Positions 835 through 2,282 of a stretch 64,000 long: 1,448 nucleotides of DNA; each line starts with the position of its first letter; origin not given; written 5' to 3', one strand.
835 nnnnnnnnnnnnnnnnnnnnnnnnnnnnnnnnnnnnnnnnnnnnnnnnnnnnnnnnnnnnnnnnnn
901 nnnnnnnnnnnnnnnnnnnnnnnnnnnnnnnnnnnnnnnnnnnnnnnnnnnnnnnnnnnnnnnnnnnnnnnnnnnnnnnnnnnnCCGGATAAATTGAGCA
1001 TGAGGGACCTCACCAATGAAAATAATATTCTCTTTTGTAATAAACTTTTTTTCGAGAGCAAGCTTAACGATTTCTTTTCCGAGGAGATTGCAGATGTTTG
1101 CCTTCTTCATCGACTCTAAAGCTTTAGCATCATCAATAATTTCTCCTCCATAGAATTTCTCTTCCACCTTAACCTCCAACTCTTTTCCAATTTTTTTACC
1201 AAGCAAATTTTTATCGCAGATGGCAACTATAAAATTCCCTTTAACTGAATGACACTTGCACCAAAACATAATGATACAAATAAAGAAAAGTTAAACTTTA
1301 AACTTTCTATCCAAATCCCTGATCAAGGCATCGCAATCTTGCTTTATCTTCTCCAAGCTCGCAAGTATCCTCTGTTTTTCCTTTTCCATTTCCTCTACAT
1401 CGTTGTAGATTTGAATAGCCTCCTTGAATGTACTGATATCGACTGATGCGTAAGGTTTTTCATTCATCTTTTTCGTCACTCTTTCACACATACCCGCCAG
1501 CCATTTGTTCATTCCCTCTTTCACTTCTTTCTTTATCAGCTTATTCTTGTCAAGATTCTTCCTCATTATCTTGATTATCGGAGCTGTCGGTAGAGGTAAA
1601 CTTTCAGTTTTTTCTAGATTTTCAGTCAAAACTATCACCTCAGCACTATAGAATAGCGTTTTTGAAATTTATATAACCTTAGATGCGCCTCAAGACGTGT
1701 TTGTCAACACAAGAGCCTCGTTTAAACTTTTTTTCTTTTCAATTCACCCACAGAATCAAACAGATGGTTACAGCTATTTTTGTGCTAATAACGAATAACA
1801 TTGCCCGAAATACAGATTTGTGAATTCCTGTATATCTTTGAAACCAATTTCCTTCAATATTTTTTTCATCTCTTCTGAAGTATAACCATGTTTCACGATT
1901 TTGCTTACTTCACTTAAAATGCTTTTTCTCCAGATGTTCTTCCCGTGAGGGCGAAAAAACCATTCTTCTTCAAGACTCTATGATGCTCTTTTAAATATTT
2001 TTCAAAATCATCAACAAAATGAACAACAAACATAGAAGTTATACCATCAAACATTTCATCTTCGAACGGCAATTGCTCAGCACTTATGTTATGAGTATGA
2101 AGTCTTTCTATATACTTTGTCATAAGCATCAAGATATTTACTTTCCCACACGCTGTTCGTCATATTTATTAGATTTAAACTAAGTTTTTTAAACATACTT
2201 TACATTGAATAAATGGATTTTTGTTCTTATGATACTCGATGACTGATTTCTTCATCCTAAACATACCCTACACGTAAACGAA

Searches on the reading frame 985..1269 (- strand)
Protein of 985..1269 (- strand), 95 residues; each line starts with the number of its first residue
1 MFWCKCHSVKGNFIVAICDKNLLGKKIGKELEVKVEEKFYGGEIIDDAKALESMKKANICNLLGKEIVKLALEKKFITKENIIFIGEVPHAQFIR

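Call 38: search_protein_families(library=pfam, proteins=[window:985-1269:-], max_evalue=0.001)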
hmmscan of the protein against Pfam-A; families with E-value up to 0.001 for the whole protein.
window:985-1269:- (95 aa): 1 family
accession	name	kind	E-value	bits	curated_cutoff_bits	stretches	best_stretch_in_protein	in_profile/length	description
PF04242.18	DUF424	-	8.5e-21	74.5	25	1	8-95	2-91/92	Protein of unknown function (DUF424)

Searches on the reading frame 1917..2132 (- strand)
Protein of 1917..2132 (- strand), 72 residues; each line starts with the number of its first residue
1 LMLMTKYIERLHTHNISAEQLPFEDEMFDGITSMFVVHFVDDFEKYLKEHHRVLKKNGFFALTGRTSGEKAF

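Call 38: search_protein_families(library=pfam, proteins=[window:1917-2132:-], max_evalue=0.001)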
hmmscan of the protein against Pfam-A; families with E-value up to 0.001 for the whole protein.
window:1917-2132:- (72 aa): 7 families
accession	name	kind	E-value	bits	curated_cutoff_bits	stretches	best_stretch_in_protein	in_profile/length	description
PF08241.18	Methyltransf_11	-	4.5e-14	53.3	21.2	1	13-61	46-94/95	Methyltransferase domain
PF13649.12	Methyltransf_25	-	1.2e-08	36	27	1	10-58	47-97/97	Methyltransferase domain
PF01209.24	Ubie_methyltran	-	3e-07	30.5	20.1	1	16-60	105-149/233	ubiE/COQ5 methyltransferase family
PF13847.12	Methyltransf_31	-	9e-06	25.9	27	1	7-62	52-109/145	Methyltransferase domain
PF08242.18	Methyltransf_12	-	1.2e-05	26.4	30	1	13-60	50-98/98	Methyltransferase domain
PF13489.12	Methyltransf_23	-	0.00064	19.9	27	1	17-62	71-116/164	Methyltransferase domain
PF03141.22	Methyltransf_29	-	0.00096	18.3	23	0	16-66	170-221/506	Putative S-adenosyl-L-methionine-dependent methyltransferase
